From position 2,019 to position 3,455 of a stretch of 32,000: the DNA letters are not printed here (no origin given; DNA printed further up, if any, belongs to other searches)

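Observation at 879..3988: Tight methyltransferase - DUF262 - HEPN operon: candidate undescribed restriction-like defence system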

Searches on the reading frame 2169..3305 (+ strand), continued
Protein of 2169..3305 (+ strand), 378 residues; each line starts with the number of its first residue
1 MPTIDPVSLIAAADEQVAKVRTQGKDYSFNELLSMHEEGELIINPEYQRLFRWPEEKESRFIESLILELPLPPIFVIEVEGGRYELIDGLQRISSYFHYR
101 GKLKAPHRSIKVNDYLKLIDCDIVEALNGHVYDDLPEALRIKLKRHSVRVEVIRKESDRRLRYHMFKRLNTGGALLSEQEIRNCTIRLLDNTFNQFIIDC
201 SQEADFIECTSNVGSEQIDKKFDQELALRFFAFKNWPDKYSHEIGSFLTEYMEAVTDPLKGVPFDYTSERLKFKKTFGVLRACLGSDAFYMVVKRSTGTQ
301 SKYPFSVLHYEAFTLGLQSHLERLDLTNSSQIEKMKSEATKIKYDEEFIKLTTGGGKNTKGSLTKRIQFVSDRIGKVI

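Call 67: search_protein_families(library=padloc, proteins=[L100:2947-4008:+, L100:4012-4647:+, L101:2851-3948:+, L101:3949-4491:+], max_evalue=0.01)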
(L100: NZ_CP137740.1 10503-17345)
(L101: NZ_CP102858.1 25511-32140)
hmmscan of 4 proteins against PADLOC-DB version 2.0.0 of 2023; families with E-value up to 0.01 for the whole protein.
L100:2947-4008:+ (353 aa): 13 families
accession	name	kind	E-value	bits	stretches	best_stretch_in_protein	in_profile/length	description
PDLC03877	NsnA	-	1.4e-62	210.2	1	12-346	41-377/385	-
PDLC04027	PD-T4-2_A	-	8.1e-37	125.1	1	44-340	55-353/363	-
PDLC03418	REase_II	-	6.2e-12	43.3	1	40-180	31-164/372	Type II restriction enzyme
PDLC02792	SspE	-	8.2e-07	25.7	1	39-69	21-51/771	SspE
PDLC04154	HEC-06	-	1.5e-06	25.2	1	37-100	19-89/569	-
PDLC04155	HEC-06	-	1.1e-05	22.2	1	39-146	18-132/562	-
PDLC02786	SspE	-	6.2e-05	19.5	0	38-69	20-51/766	SspE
PDLC04151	HEC-05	-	8.5e-05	19.5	1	38-71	36-69/600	-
PDLC02690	Orf5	-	9e-05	19.5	1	39-100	6-76/531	Orf5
PDLC02687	Orf5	-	0.00011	19.2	1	39-101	15-84/543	Orf5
PDLC04157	HEC-06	-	0.00017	18.3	1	38-101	19-90/558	-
PDLC04709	PDC-M55C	-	0.00089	16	1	39-76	26-63/554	-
PDLC02790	SspE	-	0.0042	13.2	0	41-66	15-40/776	SspE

L100:4012-4647:+ (211 aa): 0 families

L101:2851-3948:+ (365 aa): 23 families
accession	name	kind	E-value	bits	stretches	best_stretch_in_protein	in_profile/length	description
PDLC03877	NsnA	-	3.5e-68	228.6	1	9-360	23-379/385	-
PDLC04027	PD-T4-2_A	-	7.1e-42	141.7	1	52-360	54-361/363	-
PDLC03418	REase_II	-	6.5e-13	46.5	1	44-205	27-165/372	Type II restriction enzyme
PDLC04151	HEC-05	-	1.2e-10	38.8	1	38-82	27-71/600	-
PDLC04150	HEC-05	-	7.1e-08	29.7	1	40-91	11-63/583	-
PDLC04709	PDC-M55C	-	1.3e-07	28.6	1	28-89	6-67/554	-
PDLC04157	HEC-06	-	1.7e-07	28.2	1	40-110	12-90/558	-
PDLC02792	SspE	-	3.1e-07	27.1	1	50-78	23-51/771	SspE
PDLC04154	HEC-06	-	3.3e-06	24.1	1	47-105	20-85/569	-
PDLC04155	HEC-06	-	3.9e-05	20.4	1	44-106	14-84/562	-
PDLC02687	Orf5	-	0.00016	18.6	1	47-105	14-79/543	Orf5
PDLC02686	Orf5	-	0.00016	18.4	1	46-104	16-88/566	Orf5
PDLC02783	SspE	-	0.00021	17.7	1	35-78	11-52/793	SspE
PDLC04036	PD-T4-4_B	-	0.00029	18.8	1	134-217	16-99/203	-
PDLC02695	Orf5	-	0.00032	17.2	0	32-72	3-41/601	Orf5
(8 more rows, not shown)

L101:3949-4491:+ (180 aa): 0 families
